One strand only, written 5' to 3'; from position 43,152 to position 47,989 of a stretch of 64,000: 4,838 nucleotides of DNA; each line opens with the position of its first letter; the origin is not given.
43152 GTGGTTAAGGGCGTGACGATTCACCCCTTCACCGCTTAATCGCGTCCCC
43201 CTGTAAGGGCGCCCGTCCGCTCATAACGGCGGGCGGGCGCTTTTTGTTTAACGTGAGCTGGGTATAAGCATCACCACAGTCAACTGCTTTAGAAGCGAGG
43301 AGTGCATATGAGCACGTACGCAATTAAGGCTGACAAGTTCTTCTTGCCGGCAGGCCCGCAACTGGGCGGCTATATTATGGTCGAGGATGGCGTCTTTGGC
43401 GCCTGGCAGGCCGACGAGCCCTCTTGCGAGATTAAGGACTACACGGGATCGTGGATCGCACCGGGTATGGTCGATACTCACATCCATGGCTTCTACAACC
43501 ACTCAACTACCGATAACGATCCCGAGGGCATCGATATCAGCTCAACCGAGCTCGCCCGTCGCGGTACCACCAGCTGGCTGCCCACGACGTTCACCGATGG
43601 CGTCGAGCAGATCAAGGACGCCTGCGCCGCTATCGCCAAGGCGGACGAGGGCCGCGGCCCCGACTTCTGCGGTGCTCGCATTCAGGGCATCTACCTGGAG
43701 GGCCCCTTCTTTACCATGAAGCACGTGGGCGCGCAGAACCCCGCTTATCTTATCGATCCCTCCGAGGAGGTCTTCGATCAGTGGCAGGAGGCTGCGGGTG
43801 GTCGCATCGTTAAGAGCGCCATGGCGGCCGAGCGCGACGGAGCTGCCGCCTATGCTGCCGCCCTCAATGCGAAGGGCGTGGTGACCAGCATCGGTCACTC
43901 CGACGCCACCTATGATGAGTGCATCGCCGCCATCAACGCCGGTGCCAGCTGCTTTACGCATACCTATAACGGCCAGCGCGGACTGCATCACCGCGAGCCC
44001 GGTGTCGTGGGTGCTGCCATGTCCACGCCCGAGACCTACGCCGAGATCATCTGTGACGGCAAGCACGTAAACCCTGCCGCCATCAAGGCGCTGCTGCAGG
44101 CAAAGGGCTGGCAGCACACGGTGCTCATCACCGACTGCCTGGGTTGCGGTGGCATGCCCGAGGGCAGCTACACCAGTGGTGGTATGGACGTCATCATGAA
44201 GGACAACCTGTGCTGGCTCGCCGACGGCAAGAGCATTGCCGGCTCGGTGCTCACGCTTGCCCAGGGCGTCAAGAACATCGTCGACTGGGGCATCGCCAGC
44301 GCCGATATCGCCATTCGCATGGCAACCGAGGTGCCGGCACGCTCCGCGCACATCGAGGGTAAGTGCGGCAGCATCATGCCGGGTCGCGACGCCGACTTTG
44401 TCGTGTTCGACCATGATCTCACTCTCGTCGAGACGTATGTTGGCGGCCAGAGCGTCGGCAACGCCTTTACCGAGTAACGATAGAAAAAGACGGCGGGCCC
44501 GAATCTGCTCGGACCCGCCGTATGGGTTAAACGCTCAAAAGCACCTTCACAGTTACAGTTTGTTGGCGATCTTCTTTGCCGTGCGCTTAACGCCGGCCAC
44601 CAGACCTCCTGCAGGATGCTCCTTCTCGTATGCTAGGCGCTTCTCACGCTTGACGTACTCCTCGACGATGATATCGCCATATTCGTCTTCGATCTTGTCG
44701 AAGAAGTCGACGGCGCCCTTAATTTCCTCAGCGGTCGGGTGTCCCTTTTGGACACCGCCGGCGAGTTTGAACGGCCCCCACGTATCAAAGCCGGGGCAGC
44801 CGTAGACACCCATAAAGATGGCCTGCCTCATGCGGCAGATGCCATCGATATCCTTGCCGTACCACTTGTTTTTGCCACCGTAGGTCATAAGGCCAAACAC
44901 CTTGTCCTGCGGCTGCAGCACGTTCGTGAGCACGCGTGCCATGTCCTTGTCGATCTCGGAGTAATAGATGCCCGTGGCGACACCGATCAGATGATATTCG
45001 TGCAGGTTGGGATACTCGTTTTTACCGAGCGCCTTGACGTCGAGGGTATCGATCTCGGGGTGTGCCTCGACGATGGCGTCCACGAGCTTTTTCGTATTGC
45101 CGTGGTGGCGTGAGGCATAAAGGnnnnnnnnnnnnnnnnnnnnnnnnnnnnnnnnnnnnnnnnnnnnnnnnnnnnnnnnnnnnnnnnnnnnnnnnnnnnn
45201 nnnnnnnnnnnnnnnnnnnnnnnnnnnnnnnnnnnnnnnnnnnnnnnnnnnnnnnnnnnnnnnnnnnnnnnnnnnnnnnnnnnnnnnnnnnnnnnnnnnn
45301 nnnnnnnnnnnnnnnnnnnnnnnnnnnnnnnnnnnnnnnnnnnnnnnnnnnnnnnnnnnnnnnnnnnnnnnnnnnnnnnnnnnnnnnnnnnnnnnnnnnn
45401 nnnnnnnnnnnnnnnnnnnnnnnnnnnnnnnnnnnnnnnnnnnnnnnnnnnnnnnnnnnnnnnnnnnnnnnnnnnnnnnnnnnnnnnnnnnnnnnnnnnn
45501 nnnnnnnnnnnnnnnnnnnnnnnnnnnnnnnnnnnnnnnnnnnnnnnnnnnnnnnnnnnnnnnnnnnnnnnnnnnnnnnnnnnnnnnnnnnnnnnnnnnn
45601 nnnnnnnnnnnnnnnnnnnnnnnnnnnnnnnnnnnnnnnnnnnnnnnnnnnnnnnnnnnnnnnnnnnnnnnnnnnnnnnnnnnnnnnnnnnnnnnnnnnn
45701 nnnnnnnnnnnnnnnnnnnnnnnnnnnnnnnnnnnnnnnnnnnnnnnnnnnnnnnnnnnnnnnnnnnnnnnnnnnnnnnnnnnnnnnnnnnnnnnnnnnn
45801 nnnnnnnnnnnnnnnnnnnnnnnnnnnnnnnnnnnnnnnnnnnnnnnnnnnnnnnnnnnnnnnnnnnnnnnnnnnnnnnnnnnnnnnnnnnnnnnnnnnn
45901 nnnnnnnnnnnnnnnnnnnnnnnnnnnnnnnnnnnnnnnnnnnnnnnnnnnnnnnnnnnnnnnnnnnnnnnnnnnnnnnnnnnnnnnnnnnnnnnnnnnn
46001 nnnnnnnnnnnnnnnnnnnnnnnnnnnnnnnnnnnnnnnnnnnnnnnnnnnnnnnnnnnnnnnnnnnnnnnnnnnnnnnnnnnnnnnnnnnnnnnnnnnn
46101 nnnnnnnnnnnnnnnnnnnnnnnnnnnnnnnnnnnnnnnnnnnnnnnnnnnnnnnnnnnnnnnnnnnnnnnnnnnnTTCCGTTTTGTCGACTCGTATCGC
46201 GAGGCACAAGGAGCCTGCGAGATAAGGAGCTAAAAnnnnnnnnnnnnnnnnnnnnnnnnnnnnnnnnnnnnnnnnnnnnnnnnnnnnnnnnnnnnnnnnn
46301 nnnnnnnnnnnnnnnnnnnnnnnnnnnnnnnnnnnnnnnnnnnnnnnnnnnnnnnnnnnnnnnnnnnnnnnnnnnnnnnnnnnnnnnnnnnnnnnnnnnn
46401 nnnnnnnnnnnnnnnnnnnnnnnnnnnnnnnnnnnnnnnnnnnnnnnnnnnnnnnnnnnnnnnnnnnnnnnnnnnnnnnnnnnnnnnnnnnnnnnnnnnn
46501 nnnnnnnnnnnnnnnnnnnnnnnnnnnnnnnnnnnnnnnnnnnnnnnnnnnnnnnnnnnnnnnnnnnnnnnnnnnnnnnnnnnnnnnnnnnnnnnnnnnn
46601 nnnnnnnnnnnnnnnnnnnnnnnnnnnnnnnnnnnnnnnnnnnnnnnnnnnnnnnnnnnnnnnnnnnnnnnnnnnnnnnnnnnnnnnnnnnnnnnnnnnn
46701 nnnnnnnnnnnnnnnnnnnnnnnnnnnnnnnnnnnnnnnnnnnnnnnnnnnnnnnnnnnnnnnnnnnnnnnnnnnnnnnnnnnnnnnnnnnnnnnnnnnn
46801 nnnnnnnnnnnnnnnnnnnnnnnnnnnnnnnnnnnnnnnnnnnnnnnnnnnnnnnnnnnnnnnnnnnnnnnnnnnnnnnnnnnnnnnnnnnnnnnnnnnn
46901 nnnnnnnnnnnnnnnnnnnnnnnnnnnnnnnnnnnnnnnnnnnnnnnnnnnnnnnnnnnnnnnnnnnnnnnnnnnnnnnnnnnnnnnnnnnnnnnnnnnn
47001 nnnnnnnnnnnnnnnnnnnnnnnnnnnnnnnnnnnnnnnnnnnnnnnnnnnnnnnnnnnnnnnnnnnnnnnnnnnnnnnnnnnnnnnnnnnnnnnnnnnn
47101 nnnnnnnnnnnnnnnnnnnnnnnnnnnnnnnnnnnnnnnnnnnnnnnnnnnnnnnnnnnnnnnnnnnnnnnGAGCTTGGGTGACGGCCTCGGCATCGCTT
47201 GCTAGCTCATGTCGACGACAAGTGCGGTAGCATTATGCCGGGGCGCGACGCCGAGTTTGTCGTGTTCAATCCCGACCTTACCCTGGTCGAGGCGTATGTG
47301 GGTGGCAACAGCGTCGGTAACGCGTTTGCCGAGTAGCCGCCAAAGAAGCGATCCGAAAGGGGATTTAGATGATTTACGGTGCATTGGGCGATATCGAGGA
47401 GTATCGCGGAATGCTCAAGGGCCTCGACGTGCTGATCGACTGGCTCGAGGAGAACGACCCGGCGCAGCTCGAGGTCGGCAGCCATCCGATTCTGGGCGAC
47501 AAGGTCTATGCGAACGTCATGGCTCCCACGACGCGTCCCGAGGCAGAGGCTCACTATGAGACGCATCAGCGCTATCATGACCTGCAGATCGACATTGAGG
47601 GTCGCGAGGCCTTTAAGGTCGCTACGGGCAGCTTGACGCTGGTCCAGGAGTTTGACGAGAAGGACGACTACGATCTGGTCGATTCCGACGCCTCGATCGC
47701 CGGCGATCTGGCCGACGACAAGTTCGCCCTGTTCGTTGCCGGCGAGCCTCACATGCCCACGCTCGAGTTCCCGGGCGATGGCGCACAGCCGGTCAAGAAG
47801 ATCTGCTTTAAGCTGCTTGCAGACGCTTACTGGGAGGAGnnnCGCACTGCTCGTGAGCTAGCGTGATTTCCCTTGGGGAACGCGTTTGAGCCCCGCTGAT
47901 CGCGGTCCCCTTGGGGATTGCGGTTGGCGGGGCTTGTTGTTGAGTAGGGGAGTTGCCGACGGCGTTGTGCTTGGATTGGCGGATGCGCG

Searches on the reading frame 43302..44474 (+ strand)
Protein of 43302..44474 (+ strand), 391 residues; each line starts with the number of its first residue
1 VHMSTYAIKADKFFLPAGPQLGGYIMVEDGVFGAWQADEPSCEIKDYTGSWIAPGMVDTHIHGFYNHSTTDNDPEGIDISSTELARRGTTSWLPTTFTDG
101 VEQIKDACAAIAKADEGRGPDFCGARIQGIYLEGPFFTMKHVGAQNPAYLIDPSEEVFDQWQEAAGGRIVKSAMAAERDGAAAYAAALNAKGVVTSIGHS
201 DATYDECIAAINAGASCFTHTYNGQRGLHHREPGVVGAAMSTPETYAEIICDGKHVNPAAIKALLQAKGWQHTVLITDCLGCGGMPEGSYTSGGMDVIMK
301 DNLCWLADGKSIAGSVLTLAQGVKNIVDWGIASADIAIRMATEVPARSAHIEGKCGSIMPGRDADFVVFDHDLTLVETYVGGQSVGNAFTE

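Call 11: search_protein_families(library=pfam, proteins=[window:43302-44474:+], max_evalue=0.0001)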
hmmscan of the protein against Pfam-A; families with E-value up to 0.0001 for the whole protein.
window:43302-44474:+ (391 aa): 2 families
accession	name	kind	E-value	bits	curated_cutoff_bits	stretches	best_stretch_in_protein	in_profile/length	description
PF01979.26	Amidohydro_1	-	1.5e-20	74.2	25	1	52-383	2-343/345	Amidohydrolase family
PF07969.17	Amidohydro_3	-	6.7e-10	39.5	29.7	1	337-374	412-449/472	Amidohydrolase family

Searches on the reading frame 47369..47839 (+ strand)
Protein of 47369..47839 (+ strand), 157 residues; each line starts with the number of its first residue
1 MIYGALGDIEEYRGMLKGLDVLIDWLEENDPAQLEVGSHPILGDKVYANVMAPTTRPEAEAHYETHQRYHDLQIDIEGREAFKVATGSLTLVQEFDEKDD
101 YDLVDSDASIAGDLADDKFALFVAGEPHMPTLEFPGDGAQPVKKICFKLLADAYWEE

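Call 11: search_protein_families(library=pfam, proteins=[window:47369-47839:+], max_evalue=0.0001)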
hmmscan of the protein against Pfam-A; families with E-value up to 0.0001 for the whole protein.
window:47369-47839:+ (157 aa): 1 family
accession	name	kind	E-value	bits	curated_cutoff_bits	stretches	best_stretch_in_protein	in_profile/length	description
PF04074.18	DUF386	-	1.2e-31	110.1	26.5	1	1-149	1-144/145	YhcH/YjgK/YiaL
